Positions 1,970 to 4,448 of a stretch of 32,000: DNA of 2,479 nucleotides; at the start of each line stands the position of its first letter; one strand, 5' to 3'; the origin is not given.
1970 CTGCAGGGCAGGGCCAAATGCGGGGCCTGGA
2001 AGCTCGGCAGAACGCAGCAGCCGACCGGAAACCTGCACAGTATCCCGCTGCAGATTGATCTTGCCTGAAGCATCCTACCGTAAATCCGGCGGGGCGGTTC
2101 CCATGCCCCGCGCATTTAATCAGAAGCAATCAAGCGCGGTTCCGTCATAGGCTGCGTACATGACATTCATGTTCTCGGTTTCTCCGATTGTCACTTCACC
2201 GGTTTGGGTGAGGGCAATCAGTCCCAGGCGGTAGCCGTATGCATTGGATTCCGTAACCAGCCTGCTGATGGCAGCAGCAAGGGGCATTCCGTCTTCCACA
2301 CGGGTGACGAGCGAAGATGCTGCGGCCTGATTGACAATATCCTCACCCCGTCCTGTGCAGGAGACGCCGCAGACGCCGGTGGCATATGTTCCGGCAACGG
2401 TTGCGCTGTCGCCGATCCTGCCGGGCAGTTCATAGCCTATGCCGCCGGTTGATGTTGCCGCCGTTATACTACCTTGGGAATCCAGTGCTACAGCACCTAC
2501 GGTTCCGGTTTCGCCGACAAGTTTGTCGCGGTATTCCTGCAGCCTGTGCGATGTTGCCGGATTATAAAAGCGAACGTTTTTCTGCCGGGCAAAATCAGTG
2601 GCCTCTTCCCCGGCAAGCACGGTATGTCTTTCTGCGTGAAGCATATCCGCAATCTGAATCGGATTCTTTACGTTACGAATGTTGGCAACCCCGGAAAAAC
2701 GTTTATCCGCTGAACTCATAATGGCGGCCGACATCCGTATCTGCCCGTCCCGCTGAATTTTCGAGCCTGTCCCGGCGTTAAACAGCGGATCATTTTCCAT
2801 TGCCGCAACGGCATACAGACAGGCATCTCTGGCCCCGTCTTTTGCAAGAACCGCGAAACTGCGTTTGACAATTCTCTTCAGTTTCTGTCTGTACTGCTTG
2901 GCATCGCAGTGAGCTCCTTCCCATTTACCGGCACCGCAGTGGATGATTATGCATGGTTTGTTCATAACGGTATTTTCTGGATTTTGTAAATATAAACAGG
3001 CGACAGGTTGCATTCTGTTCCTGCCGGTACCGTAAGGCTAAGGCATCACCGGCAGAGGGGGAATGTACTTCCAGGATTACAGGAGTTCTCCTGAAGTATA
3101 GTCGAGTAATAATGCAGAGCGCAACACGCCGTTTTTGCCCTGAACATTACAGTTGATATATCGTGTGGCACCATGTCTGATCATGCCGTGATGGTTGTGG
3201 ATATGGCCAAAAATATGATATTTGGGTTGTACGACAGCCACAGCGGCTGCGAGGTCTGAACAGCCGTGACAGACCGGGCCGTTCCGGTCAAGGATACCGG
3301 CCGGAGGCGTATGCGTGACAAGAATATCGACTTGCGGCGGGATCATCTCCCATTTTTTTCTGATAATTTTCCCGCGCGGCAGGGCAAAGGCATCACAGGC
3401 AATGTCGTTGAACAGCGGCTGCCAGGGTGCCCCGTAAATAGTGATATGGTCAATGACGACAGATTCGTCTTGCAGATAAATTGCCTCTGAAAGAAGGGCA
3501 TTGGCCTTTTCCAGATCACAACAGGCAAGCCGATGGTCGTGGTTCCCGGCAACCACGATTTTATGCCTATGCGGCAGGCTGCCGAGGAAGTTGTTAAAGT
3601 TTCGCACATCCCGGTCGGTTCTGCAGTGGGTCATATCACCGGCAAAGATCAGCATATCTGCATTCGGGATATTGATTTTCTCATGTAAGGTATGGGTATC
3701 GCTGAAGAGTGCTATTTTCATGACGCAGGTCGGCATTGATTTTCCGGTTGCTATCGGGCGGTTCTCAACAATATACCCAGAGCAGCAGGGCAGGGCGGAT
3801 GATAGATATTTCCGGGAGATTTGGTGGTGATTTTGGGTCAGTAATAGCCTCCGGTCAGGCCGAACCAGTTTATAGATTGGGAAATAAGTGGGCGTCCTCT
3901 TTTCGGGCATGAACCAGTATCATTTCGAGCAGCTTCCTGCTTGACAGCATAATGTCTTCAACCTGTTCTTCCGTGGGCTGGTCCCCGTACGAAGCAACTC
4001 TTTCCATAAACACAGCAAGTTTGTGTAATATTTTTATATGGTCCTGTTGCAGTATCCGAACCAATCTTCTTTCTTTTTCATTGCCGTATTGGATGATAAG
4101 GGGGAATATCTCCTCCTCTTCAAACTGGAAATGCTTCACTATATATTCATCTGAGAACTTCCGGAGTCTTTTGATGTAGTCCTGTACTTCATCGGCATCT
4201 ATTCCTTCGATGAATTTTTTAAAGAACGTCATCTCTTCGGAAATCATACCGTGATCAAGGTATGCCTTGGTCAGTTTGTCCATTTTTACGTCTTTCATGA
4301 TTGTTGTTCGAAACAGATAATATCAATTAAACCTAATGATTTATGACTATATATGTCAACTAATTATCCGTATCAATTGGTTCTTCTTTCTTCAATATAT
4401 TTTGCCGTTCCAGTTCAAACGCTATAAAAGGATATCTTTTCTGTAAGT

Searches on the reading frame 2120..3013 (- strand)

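Call 7: search_protein_families(library=pfam, proteins=[window:2120-3013:-], max_evalue=0.01)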
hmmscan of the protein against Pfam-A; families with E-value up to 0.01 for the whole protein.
window:2120-3013:- (297 aa): 1 family
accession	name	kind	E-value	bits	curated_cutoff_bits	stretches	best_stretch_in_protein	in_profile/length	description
PF01112.23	Asparaginase_2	-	3.2e-73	247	27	1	20-289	1-297/309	Asparaginase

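Call 8: search_protein_families(library=padloc, proteins=[window:2120-3013:-], max_evalue=0.01)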
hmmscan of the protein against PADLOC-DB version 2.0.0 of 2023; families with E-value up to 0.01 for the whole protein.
window:2120-3013:- (297 aa): 0 families

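Call 9: search_protein_families(library=ncbifam, proteins=[window:2120-3013:-], max_evalue=0.01)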
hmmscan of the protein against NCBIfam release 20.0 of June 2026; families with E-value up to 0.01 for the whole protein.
window:2120-3013:- (297 aa): 1 family
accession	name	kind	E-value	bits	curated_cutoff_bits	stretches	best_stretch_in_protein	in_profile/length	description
NF007589.0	PRK10226.1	equivalog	4.4e-35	121.1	567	1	17-289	1-299/321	beta-aspartyl-peptidase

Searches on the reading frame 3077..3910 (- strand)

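Call 7: search_protein_families(library=pfam, proteins=[window:3077-3910:-], max_evalue=0.01)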
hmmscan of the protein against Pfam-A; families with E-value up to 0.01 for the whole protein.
window:3077-3910:- (277 aa): 2 families
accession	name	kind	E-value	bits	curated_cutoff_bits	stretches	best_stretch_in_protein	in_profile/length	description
PF00149.33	Metallophos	-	1.1e-11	46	21.5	1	64-239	1-190/191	Calcineurin-like phosphoesterase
PF12850.12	Metallophos_2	-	1.8e-06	28.5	27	1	64-253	1-131/154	Calcineurin-like phosphoesterase superfamily domain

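Call 8: search_protein_families(library=padloc, proteins=[window:3077-3910:-], max_evalue=0.01)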
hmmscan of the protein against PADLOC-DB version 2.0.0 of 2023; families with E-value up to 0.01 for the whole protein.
window:3077-3910:- (277 aa): 1 family
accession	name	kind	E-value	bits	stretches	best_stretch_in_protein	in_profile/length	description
PDLC04908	PDC-S10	-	1.6e-70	234.8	1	61-260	7-204/223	-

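Call 9: search_protein_families(library=ncbifam, proteins=[window:3077-3910:-], max_evalue=0.01)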
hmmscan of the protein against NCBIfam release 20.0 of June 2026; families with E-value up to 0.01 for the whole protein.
window:3077-3910:- (277 aa): 5 families
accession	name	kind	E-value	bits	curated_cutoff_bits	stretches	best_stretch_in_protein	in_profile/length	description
TIGR04123.1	P_estr_lig_assc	hypoth_equivalog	0.00019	20.9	150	1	71-129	52-116/207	ligase-associated DNA damage response endonuclease PdeM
TIGR03729.1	acc_ester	subfamily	0.00042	19.8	148.25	0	216-253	197-234/239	putative phosphoesterase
NF050112.1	PhdiestSpdARhizob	equivalog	0.0015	18.2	400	1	79-132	35-87/264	2', 3'cyclic nucleotide phosphodiesterase SpdA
TIGR00024.1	SbcD_rel_arch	hypoth_equivalog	0.0021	17.8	115.2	1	83-138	58-112/224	putative phosphoesterase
TIGR00040.1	yfcE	subfamily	0.0029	17.7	56.25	1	64-139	1-69/158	YfcE family phosphodiesterase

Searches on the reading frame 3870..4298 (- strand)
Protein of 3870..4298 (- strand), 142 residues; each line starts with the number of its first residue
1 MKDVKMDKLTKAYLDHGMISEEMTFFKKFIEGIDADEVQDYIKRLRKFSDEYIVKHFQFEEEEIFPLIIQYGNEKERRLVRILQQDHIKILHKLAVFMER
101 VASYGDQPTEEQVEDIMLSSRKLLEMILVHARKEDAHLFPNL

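Call 7: search_protein_families(library=pfam, proteins=[window:3870-4298:-], max_evalue=0.01)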
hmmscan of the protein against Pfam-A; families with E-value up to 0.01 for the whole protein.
window:3870-4298:- (142 aa): 3 families
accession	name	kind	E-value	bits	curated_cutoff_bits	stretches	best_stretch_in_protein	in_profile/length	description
PF01814.28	Hemerythrin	-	2.7e-09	38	25.3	1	15-141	9-126/127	Hemerythrin HHE cation binding domain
PF08974.15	DUF1877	-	0.00072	20.2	22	1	28-79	82-136/163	Domain of unknown function (DUF1877)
PF25104.1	DUF7812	-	0.0012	18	27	1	12-101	254-345/488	Domain of unknown function (DUF7812)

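Call 8: search_protein_families(library=padloc, proteins=[window:3870-4298:-], max_evalue=0.01)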
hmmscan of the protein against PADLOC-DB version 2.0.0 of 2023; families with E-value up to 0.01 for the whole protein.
window:3870-4298:- (142 aa): 0 families

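Call 9: search_protein_families(library=ncbifam, proteins=[window:3870-4298:-], max_evalue=0.01)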
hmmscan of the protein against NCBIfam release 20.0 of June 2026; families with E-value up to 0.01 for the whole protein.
window:3870-4298:- (142 aa): 2 families
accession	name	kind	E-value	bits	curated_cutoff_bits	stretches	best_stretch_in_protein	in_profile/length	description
TIGR03652.1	FeS_repair_RIC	equivalog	0.00077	19.3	204.7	0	44-90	114-163/216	iron-sulfur cluster repair di-iron protein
TIGR02481.1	hemeryth_dom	domain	0.004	17.2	51.75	1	27-140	25-124/126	hemerythrin domain-containing protein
